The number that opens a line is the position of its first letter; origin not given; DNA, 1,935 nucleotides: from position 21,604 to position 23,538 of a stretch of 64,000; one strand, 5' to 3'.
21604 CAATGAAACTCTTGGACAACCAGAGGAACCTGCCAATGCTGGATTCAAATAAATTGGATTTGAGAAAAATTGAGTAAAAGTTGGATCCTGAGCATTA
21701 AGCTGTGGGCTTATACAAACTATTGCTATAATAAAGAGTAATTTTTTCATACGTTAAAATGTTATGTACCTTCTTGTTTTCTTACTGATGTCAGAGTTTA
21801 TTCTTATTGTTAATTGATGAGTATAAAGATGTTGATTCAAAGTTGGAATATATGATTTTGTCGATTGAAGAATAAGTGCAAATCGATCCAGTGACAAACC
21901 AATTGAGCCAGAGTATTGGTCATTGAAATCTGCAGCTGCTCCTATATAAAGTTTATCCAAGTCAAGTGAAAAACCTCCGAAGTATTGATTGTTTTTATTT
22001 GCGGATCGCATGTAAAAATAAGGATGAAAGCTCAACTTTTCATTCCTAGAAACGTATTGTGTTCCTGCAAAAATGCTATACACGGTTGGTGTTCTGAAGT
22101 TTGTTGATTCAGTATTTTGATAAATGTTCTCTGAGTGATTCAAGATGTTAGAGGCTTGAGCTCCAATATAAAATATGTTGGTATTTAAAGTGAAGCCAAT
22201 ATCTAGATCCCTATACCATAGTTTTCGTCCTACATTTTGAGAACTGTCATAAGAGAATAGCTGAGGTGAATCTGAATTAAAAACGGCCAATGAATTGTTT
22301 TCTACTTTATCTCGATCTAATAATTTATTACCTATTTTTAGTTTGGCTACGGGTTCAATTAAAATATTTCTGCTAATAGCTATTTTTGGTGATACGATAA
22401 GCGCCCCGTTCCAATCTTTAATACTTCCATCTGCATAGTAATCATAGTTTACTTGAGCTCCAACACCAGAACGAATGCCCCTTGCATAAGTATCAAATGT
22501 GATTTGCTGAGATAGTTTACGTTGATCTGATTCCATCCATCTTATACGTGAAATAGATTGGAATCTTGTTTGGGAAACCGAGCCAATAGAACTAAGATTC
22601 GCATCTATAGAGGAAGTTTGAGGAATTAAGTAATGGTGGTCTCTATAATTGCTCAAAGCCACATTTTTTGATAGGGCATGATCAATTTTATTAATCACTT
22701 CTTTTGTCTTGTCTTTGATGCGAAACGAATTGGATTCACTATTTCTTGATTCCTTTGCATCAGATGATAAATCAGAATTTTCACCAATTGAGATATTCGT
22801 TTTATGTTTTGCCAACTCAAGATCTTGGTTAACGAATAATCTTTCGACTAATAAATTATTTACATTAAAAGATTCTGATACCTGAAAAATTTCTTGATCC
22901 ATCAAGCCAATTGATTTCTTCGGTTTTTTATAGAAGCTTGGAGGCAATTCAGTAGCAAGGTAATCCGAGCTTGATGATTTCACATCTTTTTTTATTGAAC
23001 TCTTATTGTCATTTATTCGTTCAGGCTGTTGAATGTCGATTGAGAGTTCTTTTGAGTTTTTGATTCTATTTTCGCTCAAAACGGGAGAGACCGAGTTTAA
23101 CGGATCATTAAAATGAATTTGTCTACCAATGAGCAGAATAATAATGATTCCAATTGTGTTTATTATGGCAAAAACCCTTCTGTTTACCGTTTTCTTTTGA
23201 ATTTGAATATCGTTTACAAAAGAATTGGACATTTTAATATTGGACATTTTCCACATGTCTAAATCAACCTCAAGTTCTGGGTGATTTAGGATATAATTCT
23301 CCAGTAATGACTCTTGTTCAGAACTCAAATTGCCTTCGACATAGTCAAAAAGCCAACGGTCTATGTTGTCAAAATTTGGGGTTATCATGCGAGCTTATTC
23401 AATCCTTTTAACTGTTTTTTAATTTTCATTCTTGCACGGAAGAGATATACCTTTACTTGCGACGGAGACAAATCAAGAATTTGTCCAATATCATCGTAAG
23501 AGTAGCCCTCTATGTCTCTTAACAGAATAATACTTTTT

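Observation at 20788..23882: ECF sigma operon with an anti-sigma factor fused to a PorP/SprF-type T9SS barrel, followed by a stand-alone PorP/SprF paralog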

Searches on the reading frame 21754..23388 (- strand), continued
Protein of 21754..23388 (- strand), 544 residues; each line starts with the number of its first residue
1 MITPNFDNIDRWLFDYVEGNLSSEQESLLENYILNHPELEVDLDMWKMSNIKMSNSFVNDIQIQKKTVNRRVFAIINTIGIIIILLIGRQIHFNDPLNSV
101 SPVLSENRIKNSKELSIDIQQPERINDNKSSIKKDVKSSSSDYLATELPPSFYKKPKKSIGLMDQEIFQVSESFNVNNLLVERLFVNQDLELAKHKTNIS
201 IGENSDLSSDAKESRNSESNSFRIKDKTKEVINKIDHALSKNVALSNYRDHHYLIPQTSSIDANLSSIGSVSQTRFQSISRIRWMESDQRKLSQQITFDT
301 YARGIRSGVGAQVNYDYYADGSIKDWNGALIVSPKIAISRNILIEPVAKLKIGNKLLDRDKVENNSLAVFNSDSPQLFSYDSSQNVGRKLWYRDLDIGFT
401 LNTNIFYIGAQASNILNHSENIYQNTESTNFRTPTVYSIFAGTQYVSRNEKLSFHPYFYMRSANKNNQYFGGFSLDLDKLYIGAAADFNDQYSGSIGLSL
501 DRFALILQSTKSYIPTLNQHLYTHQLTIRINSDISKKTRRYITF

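Call 36: find_related_loci(query=A3, collection=genome_contigs, flank=5000)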
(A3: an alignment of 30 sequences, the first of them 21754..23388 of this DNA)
Query A3 (544 aa) in genome_contigs; peptide patterns used: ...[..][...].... (x = any residue, [..] = any of these).
217 stretches matched a pattern; 193 encode a relative of the query (tblastn E <= 1e-3); the best 80 are kept; 80 distinct loci.
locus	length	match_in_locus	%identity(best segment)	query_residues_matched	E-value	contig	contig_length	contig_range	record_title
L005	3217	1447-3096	70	1-544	0e+0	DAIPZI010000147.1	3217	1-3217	MAG TPA_asm: Crocinitomicaceae bacterium isolate CTOTU8130 NODE_32364_length_3217_cov_7.650854, whole genome shotgun seq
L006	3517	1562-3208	68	1-544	0e+0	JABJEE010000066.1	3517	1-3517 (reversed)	MAG: Flavobacteriales bacterium isolate SI073_bin95 k141_494652, whole genome shotgun sequence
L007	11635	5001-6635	68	1-544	0e+0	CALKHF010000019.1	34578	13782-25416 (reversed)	MAG: uncultured Flavobacteriales bacterium isolate S4_Bin_Bin_246_sub_1 genome assembly, contig: c_000002028457, whole g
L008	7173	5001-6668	52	1-544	0e+0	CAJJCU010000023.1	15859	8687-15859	MAG: uncultured Flavobacteriales bacterium isolate FRAM18_bin190 genome assembly, contig: FRAM18_bin190-23, whole genome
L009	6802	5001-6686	49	1-544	7e-171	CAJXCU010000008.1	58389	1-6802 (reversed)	MAG TPA_asm: uncultured Flavobacteriales bacterium isolate ERR599050_bin.62_MetaBAT_v2.12.1_MAG genome assembly, contig:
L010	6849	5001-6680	47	1-544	1e-167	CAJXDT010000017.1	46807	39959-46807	MAG TPA_asm: uncultured Cryomorphaceae bacterium isolate ERR599052_bin.93_MetaBAT_v2.12.1_MAG genome assembly, contig: N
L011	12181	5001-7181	50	1-544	2e-166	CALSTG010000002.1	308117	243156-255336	MAG: uncultured Flavobacteriales bacterium isolate AC_MB370 genome assembly, contig: contig_10812_AC_MB370, whole genome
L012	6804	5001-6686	49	1-544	6e-165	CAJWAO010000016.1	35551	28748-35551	MAG TPA_asm: uncultured Flavobacteriales bacterium isolate ERR599163_bin.48_MetaBAT_v2.12.1_MAG genome assembly, contig:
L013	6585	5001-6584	45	1-532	5e-158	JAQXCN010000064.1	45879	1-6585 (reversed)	MAG: Crocinitomicaceae bacterium isolate cluster4_bin.45 k119_738647, whole genome shotgun sequence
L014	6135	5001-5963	63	224-544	2e-139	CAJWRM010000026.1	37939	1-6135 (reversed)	MAG TPA_asm: uncultured Flavobacteriales bacterium isolate ERR599006_bin.43_MetaBAT_v2.12.1_MAG genome assembly, contig:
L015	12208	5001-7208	71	1-544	0e+0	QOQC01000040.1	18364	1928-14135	MAG: Flavobacteriales bacterium isolate MED-G58 Flavobacteriales-MED-G58-C40, whole genome shotgun sequence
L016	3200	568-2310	41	1-544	8e-126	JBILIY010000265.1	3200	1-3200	MAG: Crocinitomicaceae bacterium isolate ME2017-06-09_3300042875_group7_bin103 Rohwer_bin783_scaffold_25130_c1, whole ge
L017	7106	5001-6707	40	1-544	4e-118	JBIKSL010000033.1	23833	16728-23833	MAG: Crocinitomicaceae bacterium isolate ME2015-06-29_3300044732_group6_bin229 Rohwer_bin767_scaffold_1679_c1, whole gen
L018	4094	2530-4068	41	1-485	2e-105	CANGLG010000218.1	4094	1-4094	MAG: Flavobacteriales bacterium isolate Jr-28jun17-172 genome assembly, contig: Jr-28jun17-C34820, whole genome shotgun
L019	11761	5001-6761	48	1-544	9e-103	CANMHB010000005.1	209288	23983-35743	MAG: Flavobacteriales bacterium isolate ZE-Oct18-81 genome assembly, contig: ZE-Oct18-C21, whole genome shotgun sequence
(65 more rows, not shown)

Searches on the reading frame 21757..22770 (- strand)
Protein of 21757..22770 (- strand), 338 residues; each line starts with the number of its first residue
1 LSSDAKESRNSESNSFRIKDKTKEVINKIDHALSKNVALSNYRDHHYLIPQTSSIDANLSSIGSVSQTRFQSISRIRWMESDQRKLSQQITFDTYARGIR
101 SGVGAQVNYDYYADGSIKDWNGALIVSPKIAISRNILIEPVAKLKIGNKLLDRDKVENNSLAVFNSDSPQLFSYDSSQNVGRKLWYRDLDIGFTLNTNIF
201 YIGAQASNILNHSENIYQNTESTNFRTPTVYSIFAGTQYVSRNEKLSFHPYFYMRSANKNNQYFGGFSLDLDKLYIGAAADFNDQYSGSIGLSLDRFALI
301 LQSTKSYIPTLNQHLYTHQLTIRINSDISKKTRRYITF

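Call 15: search_protein_families(library=pfam, proteins=[window:21757-22770:-], max_evalue=10)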
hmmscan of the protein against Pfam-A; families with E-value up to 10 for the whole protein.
seq(338 aa): 2 families
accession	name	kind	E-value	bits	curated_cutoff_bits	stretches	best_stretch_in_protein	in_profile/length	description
PF11751.14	PorP_SprF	-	3e-15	56.9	22.3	1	63-322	25-271/273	Type IX secretion system membrane protein PorP/SprF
PF21353.3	Per3-like_PAS-A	-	0.04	14.4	27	1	197-237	12-52/123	Period circadian protein homolog 3-like, PAS-A domain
